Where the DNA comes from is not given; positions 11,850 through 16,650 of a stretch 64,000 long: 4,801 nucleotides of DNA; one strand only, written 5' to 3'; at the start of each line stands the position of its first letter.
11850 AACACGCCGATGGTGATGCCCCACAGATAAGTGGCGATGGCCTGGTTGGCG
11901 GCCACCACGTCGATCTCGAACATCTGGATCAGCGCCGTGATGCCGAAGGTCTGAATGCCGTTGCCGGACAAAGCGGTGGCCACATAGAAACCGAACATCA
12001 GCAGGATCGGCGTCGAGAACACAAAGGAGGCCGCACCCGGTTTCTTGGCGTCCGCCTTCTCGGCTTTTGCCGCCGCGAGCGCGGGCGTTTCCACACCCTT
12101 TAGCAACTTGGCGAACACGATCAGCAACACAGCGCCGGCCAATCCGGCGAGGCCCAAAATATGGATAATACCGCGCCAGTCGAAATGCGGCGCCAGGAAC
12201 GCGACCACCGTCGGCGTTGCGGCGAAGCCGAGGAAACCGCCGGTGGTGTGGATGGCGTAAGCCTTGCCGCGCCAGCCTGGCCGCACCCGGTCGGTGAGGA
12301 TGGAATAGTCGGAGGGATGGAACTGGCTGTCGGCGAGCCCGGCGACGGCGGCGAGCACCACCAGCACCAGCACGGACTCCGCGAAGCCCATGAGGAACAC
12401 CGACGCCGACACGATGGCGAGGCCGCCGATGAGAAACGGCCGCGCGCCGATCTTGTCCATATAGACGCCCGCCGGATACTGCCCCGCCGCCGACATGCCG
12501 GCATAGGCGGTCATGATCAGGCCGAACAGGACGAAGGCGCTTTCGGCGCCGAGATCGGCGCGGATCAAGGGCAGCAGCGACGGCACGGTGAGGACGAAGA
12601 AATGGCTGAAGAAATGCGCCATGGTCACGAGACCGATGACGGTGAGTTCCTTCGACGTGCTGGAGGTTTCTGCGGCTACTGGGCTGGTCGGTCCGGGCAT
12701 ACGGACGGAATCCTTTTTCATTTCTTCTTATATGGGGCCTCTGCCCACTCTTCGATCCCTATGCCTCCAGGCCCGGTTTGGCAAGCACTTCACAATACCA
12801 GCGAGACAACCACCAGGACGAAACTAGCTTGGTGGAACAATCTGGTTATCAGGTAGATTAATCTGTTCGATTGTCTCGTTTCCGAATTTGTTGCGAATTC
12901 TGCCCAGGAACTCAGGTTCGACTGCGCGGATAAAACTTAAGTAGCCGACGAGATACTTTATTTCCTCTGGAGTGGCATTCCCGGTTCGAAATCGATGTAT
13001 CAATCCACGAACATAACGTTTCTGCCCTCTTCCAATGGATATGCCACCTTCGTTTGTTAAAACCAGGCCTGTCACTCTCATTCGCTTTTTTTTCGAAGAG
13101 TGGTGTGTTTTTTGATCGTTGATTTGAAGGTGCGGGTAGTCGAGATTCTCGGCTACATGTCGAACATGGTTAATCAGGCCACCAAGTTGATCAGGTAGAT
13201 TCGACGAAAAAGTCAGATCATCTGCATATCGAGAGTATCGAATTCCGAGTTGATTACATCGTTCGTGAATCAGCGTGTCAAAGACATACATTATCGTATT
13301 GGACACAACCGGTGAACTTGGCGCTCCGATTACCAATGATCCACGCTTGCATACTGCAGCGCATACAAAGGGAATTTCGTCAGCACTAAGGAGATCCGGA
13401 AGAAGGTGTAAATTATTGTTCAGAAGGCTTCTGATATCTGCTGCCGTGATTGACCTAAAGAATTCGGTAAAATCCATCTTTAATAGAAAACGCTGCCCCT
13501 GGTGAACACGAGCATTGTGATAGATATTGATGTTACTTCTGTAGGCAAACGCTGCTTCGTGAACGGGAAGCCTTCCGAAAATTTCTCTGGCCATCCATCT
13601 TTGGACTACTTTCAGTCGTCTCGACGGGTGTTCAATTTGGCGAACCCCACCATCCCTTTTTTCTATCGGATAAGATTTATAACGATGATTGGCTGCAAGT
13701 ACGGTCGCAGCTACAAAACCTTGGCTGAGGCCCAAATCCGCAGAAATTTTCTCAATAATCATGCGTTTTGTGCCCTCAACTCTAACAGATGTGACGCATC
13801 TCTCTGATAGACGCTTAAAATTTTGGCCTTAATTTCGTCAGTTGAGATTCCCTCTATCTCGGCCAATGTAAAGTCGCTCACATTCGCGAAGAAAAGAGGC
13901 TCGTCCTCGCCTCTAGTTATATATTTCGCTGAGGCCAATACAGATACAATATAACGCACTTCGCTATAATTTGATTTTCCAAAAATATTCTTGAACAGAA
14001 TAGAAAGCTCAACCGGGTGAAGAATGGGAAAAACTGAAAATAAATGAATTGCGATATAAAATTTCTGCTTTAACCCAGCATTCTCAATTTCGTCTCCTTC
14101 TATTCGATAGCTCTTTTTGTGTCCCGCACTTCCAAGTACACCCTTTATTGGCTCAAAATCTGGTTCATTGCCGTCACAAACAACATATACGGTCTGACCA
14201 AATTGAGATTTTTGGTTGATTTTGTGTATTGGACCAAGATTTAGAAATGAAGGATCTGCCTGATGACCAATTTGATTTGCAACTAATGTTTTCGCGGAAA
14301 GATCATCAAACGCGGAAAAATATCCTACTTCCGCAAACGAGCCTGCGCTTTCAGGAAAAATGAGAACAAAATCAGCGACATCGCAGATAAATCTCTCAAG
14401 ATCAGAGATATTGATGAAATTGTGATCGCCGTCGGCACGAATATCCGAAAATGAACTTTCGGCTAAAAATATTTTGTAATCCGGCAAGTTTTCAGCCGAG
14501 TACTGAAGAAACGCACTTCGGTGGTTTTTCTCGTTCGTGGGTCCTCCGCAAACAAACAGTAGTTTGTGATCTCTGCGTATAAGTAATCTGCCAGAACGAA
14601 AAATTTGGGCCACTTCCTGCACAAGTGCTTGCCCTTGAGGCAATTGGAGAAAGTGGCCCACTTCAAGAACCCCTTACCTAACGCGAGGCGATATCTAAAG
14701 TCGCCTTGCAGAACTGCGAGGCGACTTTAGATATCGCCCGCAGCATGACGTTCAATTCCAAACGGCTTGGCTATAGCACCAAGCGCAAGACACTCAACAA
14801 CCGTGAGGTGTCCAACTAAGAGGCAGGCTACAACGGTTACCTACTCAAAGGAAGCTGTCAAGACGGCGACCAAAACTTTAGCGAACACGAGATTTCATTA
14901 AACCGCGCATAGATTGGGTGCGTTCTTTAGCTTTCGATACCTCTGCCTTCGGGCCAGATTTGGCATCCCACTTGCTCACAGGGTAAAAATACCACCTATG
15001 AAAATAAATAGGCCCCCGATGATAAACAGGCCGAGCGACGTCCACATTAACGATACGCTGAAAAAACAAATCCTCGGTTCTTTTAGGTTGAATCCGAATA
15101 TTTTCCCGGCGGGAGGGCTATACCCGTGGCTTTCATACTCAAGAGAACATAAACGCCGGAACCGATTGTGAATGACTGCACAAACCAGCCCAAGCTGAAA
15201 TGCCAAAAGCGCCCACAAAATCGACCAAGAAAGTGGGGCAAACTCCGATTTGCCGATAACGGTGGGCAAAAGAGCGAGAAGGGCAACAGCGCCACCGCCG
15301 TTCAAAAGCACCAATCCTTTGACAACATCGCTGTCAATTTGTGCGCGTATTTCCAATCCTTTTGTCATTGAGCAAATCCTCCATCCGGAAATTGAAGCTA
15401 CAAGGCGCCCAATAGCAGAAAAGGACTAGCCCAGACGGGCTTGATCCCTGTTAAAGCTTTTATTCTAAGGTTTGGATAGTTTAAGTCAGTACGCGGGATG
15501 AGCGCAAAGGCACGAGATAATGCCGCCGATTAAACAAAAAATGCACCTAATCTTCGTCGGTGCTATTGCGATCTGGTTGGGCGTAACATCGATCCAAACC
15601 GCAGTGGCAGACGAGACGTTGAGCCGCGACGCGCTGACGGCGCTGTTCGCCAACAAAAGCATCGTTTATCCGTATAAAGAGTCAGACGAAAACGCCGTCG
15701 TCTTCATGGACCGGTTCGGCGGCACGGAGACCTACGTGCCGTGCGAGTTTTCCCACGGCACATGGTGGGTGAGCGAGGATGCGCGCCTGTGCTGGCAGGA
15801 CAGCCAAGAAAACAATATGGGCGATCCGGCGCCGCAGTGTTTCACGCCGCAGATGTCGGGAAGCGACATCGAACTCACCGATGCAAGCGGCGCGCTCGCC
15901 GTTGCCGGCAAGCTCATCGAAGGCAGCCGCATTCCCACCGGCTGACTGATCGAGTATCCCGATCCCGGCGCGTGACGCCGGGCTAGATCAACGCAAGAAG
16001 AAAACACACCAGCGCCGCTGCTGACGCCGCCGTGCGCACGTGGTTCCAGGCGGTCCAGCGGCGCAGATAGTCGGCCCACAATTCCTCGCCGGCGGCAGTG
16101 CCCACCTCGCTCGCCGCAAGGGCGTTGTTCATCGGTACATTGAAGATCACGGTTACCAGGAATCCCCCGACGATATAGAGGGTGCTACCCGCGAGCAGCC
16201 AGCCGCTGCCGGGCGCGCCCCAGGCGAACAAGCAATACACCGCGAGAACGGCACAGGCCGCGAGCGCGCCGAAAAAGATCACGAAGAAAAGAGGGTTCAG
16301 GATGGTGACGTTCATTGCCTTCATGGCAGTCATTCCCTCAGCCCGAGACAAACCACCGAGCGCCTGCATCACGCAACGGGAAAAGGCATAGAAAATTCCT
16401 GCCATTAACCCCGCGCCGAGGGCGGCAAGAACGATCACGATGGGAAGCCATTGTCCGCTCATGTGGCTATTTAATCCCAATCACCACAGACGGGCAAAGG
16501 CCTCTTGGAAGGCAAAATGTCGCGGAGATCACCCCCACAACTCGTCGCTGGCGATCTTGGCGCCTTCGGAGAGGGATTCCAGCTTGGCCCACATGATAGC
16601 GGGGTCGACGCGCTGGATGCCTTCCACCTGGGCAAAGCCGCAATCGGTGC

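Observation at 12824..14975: Retron-like module: RT translationally coupled to an upstream effector and preceded by a structured non-coding region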

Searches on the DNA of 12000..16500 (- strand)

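Call 6: search_rna_families(source=window, start=12000, end=16500, threshold=evalue, max_evalue=10, show_alignments=3)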
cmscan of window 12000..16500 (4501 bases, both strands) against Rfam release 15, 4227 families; matches with E-value up to 10: 7.
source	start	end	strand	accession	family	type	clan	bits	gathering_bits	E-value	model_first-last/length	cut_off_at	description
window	14681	14743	-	RF00933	mir-875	Gene; miRNA;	-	19.2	84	1.6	1-73/73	no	mir-875 microRNA precursor family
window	12129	12158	+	RF01340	CRISPR-DR29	Gene; CRISPR;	-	18.9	39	2.3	1-37/37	no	CRISPR RNA direct repeat element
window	13382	13457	+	RF01175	snoU83D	Gene; snRNA; snoRNA; CD-box;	-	18.8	55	5.7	1-81/81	no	Small nucleolar RNA U83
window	12219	12323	+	RF02204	WT1-AS_2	Gene; lncRNA;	-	18.5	45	2.3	1-137/137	no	WT1 antisense RNA conserved region 2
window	15220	15281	+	RF01276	sR53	Gene; snRNA; snoRNA; CD-box;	-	18.1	49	0.64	1-60/60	no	Small nucleolar RNA sR53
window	12211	12305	+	RF01761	wcaG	Cis-reg;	-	17.2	42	8.1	1-98/98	no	wcaG RNA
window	12584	12632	+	RF01145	sR14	Gene; snRNA; snoRNA; CD-box;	-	13.4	38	3.9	1-54/54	no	Small nucleolar RNA sR14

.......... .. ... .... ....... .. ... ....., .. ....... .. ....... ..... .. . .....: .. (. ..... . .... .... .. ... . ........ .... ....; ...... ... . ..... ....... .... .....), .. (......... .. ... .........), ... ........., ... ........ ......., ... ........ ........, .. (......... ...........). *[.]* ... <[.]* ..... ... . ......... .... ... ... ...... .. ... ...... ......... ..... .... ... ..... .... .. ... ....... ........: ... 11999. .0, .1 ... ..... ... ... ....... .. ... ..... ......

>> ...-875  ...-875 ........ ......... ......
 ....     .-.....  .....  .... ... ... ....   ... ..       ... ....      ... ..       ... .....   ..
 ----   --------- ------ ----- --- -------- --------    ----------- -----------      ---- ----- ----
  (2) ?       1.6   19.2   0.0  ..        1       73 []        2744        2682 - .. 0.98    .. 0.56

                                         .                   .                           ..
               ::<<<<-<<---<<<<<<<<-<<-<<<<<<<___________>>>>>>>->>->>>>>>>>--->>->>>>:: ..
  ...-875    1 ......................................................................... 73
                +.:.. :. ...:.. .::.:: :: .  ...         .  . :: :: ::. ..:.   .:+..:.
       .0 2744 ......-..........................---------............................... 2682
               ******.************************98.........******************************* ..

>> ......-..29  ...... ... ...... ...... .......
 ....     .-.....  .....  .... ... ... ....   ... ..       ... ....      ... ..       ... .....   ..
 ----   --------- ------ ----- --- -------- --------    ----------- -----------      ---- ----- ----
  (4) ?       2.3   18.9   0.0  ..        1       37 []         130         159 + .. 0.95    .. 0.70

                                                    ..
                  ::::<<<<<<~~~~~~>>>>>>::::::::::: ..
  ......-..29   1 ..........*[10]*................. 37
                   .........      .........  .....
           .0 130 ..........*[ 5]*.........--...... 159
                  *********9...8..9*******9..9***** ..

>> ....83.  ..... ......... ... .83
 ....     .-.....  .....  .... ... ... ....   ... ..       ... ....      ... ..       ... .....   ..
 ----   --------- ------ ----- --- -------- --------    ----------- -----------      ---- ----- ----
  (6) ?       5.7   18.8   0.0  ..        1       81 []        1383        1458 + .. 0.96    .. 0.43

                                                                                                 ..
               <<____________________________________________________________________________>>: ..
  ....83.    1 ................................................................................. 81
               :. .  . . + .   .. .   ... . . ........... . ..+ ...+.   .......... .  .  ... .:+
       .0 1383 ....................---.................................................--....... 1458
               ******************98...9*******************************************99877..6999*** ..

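Call 39: build_rna_model(alignment_id=A4)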
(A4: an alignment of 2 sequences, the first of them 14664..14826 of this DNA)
Model R1 built from alignment A4 (2 sequences, 164 columns); structure: RNAalifold consensus.
model positions 164; base pairs 54; branch points 3; effective number of sequences 0.75; information 0.59 bits per position. Calibrated on 0.2 Mb of random sequence (short: E-values are rough).
structure used (alignment columns):
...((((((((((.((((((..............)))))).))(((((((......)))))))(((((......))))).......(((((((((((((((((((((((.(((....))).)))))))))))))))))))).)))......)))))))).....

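Call 40: search_with_rna_model(model_id=R1, sources=[window, L001, L004, L005, L006, L007, L008, L009, L010, L011, L012, L013, L014, L015, L016, L017, L018, L019, L020, L021, L022, L023, L024, L025, L026, L027, L028, L029, L030, L031, L032, L033, L034, L035, L036, L037, L038, L039, L040, L041, L042, L043, L044, L045, L046, L047, L048, L049, L050, L051, L052, L053, L054, L055, L056, L057, L058, L059, L060, L061, L062, L063, L064, L065, L066, L067, L068, L069, L070, L071, L072, L073, L074, L075, L076, L077, L078, L079, L080, L081, L082, L083], max_evalue=10, show_alignments=4)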
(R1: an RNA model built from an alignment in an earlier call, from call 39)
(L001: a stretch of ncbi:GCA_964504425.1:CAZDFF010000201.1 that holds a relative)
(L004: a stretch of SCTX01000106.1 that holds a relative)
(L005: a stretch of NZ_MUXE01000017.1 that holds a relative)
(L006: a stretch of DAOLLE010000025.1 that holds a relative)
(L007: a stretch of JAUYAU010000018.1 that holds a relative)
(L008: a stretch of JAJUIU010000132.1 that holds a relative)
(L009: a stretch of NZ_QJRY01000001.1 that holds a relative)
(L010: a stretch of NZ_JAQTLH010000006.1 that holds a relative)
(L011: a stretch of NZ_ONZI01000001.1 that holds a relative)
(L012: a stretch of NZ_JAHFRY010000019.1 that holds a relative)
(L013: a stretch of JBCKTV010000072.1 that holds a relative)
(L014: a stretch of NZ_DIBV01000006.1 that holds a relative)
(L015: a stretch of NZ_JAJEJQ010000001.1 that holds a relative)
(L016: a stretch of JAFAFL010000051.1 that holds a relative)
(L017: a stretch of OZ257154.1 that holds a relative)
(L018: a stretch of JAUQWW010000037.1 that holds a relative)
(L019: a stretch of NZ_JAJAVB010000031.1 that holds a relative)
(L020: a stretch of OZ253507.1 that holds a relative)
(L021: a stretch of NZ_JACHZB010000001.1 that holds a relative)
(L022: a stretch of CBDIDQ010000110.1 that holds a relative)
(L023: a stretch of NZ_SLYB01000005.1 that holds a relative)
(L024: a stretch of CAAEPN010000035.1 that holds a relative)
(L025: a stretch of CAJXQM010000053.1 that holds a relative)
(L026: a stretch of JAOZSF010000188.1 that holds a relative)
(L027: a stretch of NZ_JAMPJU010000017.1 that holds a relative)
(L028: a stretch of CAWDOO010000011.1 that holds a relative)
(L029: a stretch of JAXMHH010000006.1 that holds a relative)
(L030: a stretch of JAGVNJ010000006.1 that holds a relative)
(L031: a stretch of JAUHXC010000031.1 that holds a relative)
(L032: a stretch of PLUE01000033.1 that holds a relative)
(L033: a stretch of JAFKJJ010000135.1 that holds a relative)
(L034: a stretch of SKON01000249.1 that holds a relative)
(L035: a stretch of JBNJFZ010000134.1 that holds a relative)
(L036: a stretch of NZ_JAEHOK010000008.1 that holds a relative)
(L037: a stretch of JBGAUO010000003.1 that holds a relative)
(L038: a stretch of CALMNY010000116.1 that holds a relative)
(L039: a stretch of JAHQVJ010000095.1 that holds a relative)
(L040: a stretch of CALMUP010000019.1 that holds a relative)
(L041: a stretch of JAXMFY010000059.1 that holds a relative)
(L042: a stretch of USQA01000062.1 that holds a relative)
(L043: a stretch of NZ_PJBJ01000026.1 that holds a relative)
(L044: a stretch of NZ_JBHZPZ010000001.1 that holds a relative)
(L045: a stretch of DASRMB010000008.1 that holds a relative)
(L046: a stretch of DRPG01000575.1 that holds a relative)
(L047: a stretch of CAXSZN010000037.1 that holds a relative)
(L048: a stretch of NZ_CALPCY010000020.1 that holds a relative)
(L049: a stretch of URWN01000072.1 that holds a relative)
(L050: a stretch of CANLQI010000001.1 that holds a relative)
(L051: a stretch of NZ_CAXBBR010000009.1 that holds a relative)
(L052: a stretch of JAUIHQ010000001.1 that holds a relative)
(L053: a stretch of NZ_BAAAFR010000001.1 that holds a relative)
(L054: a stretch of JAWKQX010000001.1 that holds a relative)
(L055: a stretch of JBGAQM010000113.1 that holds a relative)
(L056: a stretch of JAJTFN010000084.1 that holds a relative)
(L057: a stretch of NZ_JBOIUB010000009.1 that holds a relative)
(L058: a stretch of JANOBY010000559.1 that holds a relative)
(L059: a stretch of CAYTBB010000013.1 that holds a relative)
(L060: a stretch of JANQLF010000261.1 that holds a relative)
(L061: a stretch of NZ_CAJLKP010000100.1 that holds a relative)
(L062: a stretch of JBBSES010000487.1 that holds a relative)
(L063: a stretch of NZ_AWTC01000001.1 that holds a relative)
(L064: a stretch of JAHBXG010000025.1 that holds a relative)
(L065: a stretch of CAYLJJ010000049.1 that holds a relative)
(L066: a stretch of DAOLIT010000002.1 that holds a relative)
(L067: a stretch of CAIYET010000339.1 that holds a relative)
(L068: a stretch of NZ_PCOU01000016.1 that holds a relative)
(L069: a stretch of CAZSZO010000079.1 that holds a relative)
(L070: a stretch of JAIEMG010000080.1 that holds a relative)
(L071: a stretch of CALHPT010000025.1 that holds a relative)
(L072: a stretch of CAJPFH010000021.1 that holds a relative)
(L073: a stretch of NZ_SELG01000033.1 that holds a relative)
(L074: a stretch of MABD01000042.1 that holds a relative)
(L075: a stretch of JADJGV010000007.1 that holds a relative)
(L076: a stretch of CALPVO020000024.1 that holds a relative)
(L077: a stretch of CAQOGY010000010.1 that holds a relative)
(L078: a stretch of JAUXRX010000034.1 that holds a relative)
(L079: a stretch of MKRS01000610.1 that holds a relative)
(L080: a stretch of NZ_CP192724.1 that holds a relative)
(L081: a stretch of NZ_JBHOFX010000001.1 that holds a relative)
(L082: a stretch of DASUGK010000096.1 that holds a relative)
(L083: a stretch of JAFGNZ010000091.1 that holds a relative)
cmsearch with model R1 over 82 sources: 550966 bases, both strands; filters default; matches with E-value up to 10: 9.
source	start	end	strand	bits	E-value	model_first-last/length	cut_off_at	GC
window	14664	14827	-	192.3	5.3e-57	1-164/164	no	0.52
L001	153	315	+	189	5.7e-56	1-164/164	no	0.49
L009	1921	2095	+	66.6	6e-18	1-164/164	no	0.58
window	14687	14739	+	50.6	5.5e-13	90-142/164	no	0.53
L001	240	292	-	49.4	1.3e-12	90-142/164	no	0.55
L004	1906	2075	+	45.8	1.7e-11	1-164/164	no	0.55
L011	1642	1815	+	24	0.0001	1-164/164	no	0.47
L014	1786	1948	+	23.5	0.00014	1-164/164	no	0.41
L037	6506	6525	+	8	9.3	44-63/164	no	0.75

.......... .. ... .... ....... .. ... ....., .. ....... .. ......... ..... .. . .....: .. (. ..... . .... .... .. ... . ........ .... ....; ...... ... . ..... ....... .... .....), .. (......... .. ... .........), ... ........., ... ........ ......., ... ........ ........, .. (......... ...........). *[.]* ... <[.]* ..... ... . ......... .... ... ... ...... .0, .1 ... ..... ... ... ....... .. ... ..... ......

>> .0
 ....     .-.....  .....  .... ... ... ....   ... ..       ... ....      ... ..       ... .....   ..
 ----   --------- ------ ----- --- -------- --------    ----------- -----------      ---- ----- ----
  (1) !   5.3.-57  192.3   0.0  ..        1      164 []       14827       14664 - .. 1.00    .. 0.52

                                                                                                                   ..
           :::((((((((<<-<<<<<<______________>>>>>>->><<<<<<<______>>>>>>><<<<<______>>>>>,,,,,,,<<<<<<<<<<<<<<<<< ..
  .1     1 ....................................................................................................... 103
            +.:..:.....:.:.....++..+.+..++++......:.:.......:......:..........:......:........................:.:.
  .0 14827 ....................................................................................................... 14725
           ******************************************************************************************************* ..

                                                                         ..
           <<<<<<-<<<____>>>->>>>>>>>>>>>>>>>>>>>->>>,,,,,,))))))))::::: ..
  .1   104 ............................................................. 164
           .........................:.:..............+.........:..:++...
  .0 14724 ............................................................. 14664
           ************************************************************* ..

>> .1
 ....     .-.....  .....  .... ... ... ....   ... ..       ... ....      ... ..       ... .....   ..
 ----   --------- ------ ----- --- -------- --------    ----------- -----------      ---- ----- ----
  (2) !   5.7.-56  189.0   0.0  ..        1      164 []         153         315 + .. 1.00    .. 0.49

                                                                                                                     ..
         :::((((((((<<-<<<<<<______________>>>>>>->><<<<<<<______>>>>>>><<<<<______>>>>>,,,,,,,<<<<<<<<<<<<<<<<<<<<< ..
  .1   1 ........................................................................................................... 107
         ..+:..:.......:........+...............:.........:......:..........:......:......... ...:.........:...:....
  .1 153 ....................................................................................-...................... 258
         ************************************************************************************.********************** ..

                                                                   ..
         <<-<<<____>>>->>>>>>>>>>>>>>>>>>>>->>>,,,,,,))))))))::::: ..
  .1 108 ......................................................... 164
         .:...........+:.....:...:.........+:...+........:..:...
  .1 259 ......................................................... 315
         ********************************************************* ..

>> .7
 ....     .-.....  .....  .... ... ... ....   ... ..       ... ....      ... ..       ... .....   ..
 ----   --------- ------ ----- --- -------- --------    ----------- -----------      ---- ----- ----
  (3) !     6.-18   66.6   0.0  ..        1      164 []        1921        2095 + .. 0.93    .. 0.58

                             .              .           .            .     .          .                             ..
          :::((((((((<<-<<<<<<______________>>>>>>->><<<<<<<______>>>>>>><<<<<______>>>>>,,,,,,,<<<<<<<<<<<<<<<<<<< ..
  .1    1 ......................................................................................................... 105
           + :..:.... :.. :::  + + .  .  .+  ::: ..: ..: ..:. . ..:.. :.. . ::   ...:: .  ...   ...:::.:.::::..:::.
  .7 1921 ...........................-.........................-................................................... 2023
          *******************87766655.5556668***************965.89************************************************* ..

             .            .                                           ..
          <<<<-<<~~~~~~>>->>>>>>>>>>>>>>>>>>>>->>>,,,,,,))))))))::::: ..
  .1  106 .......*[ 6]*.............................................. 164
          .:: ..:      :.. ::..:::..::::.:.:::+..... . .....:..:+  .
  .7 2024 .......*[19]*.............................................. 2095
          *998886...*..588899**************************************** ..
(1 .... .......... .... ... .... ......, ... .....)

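Call 44: search_with_rna_model(model_id=R1, sources=[window, L001, L004, L009, L011, L014], max_evalue=0.001, make_alignment=true)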
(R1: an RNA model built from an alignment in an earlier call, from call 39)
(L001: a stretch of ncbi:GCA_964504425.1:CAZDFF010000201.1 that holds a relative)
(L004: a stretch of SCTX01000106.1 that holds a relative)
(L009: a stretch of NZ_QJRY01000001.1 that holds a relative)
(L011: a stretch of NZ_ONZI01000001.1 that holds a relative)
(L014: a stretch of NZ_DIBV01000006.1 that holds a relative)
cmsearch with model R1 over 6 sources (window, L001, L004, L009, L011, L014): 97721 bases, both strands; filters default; matches with E-value up to 0.001: 8.
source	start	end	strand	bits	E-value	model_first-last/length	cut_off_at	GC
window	14664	14827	-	192.3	9.4e-58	1-164/164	no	0.52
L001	153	315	+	189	1e-56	1-164/164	no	0.49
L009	1921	2095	+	66.6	1.1e-18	1-164/164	no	0.58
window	14687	14739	+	50.6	9.7e-14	90-142/164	no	0.53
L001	240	292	-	49.4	2.3e-13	90-142/164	no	0.55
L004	1906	2075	+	45.8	2.9e-12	1-164/164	no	0.55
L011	1642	1815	+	24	1.8e-05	1-164/164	no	0.47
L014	1786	1948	+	23.5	2.5e-05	1-164/164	no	0.41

Alignment A6: 8 matches aligned to the model, 215 columns, each read 5' to 3' on its own strand. Consensus structure (alignment columns), stored with it:
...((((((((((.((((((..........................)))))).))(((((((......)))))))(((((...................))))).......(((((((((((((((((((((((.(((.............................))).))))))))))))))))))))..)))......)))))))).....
